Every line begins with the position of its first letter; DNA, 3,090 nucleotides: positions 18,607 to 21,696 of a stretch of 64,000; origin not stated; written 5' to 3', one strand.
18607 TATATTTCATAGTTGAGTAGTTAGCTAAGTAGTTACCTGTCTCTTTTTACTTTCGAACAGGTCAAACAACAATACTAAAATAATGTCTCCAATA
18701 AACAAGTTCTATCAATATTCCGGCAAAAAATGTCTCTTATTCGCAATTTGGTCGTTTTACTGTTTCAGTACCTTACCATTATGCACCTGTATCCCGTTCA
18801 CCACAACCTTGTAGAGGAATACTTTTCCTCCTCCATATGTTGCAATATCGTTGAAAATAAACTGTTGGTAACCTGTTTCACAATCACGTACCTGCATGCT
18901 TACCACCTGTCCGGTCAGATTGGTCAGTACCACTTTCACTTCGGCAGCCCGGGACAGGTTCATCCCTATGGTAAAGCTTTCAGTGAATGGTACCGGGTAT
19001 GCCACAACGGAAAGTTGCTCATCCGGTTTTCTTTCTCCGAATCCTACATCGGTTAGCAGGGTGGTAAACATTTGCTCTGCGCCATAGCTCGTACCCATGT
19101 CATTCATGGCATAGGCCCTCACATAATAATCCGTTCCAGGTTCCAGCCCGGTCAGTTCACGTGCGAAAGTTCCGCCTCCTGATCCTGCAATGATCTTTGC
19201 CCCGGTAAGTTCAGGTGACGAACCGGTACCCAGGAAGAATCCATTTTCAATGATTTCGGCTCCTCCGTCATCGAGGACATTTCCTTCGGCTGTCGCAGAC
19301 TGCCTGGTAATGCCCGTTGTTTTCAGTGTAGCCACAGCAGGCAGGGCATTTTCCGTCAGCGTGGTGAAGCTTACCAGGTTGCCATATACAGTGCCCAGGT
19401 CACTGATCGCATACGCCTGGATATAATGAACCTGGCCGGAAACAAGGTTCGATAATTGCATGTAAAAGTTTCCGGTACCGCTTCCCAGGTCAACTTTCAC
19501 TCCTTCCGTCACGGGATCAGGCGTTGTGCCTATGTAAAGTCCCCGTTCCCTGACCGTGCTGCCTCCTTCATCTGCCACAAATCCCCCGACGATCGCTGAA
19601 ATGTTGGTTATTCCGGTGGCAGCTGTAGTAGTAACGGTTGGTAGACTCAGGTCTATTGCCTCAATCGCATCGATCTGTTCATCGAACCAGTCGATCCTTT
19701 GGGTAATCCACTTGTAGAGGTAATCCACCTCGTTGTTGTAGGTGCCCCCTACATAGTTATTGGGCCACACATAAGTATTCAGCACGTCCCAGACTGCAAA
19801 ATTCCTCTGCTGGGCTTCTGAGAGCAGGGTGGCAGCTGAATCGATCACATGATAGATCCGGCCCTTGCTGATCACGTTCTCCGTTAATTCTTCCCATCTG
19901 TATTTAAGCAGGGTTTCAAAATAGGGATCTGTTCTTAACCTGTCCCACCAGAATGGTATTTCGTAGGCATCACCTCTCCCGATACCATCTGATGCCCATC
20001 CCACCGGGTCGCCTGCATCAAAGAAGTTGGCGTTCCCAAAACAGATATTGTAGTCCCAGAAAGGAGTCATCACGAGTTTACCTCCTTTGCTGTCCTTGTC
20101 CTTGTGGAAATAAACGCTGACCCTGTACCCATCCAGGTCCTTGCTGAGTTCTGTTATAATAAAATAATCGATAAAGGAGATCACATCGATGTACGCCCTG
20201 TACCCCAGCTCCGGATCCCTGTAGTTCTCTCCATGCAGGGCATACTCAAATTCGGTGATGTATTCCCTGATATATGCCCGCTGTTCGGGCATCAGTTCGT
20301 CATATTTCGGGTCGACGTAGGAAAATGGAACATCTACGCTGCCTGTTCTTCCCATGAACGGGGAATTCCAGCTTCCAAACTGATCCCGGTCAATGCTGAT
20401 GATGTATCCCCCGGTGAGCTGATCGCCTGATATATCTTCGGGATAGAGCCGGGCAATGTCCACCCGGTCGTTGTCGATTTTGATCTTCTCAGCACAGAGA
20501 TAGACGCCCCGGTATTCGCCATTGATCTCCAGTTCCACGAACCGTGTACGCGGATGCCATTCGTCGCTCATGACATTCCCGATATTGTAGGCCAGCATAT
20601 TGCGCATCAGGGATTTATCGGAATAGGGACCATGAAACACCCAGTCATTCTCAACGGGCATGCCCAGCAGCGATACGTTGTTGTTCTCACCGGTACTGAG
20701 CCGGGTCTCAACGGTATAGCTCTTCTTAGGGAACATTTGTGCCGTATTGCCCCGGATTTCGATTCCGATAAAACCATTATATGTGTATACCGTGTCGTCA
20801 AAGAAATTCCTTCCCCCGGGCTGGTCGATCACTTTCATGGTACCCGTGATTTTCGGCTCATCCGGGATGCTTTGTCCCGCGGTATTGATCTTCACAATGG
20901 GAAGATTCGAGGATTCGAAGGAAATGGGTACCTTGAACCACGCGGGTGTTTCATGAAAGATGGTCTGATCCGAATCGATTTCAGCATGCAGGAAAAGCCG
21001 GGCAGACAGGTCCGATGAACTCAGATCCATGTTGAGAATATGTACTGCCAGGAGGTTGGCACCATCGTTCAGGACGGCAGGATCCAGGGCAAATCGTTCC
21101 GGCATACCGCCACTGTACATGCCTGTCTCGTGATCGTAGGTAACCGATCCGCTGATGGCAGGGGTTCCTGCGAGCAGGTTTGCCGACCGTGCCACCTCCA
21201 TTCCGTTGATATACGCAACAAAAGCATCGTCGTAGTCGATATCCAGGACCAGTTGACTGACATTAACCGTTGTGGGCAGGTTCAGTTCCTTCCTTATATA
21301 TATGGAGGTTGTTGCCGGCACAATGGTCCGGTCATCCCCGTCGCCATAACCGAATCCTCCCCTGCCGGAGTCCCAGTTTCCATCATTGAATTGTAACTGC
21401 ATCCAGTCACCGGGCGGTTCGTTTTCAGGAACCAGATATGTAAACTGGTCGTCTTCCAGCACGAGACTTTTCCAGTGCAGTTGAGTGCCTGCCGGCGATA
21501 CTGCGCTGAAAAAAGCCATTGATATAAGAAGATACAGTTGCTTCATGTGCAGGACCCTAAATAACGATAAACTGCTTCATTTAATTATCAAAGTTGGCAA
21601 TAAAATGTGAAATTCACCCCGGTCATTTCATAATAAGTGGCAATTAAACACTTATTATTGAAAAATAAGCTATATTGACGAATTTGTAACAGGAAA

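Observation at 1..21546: Atypical PUL operon: CotH, GH(PF11790-like), FAS1, SusC, SusD, FAS1, FAS1, SusC, SusD on one strand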

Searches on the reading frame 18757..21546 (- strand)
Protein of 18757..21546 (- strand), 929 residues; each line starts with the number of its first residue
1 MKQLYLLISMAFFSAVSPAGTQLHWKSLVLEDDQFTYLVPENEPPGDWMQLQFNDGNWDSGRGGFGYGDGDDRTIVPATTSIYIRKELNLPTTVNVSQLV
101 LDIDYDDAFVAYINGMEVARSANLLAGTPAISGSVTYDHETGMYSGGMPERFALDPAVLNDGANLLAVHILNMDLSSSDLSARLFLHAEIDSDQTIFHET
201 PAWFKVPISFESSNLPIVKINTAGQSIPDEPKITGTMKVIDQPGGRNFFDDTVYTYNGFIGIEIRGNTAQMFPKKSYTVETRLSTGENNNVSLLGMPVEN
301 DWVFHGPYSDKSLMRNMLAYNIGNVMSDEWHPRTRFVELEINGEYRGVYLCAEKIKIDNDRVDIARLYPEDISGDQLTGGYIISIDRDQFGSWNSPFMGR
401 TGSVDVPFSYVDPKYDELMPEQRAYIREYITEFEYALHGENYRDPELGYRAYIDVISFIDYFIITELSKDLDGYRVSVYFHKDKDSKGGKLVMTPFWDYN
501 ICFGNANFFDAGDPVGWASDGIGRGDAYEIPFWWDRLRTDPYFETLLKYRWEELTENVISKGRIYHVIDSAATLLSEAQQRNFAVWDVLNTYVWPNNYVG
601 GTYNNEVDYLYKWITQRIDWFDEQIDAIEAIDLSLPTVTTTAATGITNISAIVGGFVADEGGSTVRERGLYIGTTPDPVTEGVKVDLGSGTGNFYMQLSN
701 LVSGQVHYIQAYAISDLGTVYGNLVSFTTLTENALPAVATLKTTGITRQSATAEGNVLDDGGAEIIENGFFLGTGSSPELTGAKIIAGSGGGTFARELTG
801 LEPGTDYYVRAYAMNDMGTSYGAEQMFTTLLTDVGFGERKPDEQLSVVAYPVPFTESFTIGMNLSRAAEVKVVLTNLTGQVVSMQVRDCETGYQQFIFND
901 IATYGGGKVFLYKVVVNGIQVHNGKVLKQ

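Call 6: search_protein_families(library=pfam, proteins=[window:18757-21546:-], max_evalue=0.01)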
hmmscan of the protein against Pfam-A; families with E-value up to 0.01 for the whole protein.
window:18757-21546:- (929 aa): 2 families
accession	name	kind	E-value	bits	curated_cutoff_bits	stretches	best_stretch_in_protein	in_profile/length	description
PF08757.17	CotH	-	6.5e-51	174.2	23.8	1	262-620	1-321/322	CotH kinase protein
PF00041.27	fn3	-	0.0037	17.9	25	0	797-820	52-75/84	Fibronectin type III domain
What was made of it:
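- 18757..21546 (-): CotH-fold protein of 929 aa: signal peptide, N-terminal beta-sandwich-like region, CotH domain (262-620), two repeats of about 95 aa, and a T9SS C-terminal domain. It is a lineage-specific accessory gene. PF08757 E 6.5e-51 (call 6).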

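Call 21: search_solved_structures(query=window:18757-21546:-, max_evalue=0.01)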
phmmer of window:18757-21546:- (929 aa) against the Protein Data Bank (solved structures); distinct sequences matched with E-value up to 0.01: 2.
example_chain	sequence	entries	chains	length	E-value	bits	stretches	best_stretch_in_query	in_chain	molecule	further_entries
1fnh_A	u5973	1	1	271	0.0083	17.6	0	797-820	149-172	PROTEIN (FIBRONECTIN)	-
3r8q_A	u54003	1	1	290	0.0087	17.5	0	797-820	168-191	Fibronectin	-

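Call 32: search_protein_families(library=ncbifam, proteins=[window:18757-21546:-], max_evalue=0.01)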
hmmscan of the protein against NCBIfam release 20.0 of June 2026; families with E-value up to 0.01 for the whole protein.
window:18757-21546:- (929 aa): 2 families
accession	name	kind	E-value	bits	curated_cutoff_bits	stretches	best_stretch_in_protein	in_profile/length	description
NF049889.1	AlphArabdaseBT0360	equivalog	1.1e-08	34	600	1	737-830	36-130/639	arabinan endo-1,5-alpha-L-arabinosidase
NF041573.1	rhamnosid_Stmyc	equivalog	0.00052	17.9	1720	1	68-121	143-193/1028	alpha-L-rhamnosidase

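Call 73: search_protein_representatives(protein=window:18757-21546:-)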
Query: 929 residues. Proteins with E-value up to 0.001 (for the whole library): 51571; up to 1e-10: 27019; up to 1e-30: 8022. The best 150 are listed.
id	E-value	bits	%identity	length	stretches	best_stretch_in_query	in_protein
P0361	0.0e+00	1254.0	37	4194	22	636-829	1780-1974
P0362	0.0e+00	1237.8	38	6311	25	638-830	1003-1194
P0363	0.0e+00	1156.4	38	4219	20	634-834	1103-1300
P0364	0.0e+00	1144.8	38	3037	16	632-830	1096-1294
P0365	0.0e+00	1105.7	38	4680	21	631-831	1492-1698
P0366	0.0e+00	1072.3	38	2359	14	639-830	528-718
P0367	0.0e+00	1034.0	37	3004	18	637-829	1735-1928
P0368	0.0e+00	1017.8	43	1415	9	634-830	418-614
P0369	1.1e-294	996.8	40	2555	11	635-854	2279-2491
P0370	3.0e-294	995.4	37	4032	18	634-830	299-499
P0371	1.5e-275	933.5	43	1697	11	634-830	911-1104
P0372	1.9e-270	916.6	40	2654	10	635-830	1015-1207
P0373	6.7e-267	904.9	38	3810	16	635-830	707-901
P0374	2.4e-263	893.1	36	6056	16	634-828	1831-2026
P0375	1.1e-255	867.7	41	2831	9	634-831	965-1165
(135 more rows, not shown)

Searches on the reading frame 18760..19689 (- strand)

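Call 41: search_protein_families(library=pfam, proteins=[window:18760-19689:-], max_evalue=5)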
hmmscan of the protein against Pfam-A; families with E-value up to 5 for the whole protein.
seq(310 aa): 5 families
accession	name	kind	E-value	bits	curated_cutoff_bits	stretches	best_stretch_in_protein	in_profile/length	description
PF00041.27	fn3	-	0.0013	19.4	25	1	178-201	52-75/84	Fibronectin type III domain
PF18962.6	Por_Secre_tail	-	0.003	18.2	27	1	231-266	2-37/75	Secretion system C-terminal sorting domain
PF25059.1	FN3_DSCAM-DSCAML_C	-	0.0034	18.1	39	1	179-211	49-80/89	DSCAM/DSCAML C-terminal Fn3-like domain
PF16656.11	Pur_ac_phosph_N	-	0.0042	18.1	30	1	107-209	18-92/93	Purple acid Phosphatase, N-terminal domain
PF16974.11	NAR2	-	0.26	11.3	26.6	1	184-203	102-123/142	High-affinity nitrate transporter accessory, Ig-like domain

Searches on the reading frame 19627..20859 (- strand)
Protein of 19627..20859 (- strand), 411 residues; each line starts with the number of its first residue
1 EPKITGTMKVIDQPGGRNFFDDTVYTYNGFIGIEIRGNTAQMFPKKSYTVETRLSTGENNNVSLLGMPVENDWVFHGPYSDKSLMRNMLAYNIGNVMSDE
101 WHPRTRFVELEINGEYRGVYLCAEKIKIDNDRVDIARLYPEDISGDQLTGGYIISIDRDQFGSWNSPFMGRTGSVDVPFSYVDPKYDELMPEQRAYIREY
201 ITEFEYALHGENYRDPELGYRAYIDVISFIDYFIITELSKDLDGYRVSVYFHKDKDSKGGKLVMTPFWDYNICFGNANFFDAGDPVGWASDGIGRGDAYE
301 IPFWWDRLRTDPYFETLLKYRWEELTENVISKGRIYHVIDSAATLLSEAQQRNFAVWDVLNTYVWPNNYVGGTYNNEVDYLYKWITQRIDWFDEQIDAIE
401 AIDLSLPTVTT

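Call 45: search_solved_structures(query=window:19627-20859:-, max_evalue=10, show_alignments=2)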
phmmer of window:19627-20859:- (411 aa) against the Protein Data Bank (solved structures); distinct sequences matched with E-value up to 10: 0.

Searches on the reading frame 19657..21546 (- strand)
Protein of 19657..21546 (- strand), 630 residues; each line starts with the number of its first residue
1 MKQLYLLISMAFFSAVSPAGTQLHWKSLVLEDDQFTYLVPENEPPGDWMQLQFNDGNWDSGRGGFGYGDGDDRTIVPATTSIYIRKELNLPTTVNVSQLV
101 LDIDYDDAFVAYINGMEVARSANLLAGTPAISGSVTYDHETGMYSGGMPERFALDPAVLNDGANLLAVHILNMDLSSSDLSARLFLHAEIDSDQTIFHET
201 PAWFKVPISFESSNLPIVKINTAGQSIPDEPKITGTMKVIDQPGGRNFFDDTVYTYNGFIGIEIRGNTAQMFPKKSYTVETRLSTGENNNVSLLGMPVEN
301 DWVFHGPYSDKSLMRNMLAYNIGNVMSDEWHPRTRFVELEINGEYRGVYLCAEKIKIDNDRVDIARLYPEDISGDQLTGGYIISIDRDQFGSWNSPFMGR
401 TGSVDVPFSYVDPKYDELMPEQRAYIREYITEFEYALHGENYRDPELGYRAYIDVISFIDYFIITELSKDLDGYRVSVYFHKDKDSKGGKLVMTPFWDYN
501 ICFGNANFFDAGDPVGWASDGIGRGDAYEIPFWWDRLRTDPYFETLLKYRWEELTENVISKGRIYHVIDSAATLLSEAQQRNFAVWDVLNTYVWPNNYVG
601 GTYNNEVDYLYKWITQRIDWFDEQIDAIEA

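Call 76: search_solved_structures(query=A5, max_evalue=10, show_alignments=2)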
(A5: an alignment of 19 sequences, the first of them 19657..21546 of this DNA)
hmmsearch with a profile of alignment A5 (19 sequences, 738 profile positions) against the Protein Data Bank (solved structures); distinct sequences matched with E-value up to 10: 5.
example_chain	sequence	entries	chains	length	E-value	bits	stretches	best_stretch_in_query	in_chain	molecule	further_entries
5jd9_A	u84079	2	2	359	5.4e-06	27.9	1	263-357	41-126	Spore coat protein H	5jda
5uyt_A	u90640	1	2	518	0.0014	19.9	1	651-737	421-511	Ice-binding protein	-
8glj_D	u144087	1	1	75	0.0022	19.2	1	654-736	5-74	Por secretion system C-terminal sorting domain-containing protein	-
8glk_D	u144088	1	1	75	0.0072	17.6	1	653-733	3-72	Endonuclease I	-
4e1j_A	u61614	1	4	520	1.7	9.7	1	373-445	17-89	Glycerol kinase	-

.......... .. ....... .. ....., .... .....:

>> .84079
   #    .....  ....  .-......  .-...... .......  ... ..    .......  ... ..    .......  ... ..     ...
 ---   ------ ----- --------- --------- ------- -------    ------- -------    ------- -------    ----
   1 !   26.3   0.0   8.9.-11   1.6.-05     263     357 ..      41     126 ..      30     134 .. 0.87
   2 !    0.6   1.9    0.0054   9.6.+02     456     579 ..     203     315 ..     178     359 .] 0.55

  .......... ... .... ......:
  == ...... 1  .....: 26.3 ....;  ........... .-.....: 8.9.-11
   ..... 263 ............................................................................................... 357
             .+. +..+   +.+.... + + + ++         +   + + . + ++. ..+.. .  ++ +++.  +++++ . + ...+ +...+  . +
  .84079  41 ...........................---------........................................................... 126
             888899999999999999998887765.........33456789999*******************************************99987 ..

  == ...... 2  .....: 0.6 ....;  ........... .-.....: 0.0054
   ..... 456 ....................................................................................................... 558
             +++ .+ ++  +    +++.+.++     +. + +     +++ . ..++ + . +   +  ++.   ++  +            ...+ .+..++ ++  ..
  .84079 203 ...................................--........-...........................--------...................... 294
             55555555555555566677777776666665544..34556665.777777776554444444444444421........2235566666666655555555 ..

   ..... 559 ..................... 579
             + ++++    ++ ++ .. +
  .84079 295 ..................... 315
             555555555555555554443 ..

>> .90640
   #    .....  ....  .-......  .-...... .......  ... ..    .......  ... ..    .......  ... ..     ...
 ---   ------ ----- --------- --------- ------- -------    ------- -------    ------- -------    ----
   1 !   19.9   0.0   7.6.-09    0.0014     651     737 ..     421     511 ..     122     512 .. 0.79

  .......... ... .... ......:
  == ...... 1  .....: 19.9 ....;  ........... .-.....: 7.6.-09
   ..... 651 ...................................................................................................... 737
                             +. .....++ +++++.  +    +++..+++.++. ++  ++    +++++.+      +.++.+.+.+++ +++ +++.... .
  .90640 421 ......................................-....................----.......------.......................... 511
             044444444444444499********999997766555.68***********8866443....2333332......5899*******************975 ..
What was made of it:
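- Tried and rejected: CotH as a single sequence gave nothing (calls 21, 45); only a family profile reached 5JD9 (call 76).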
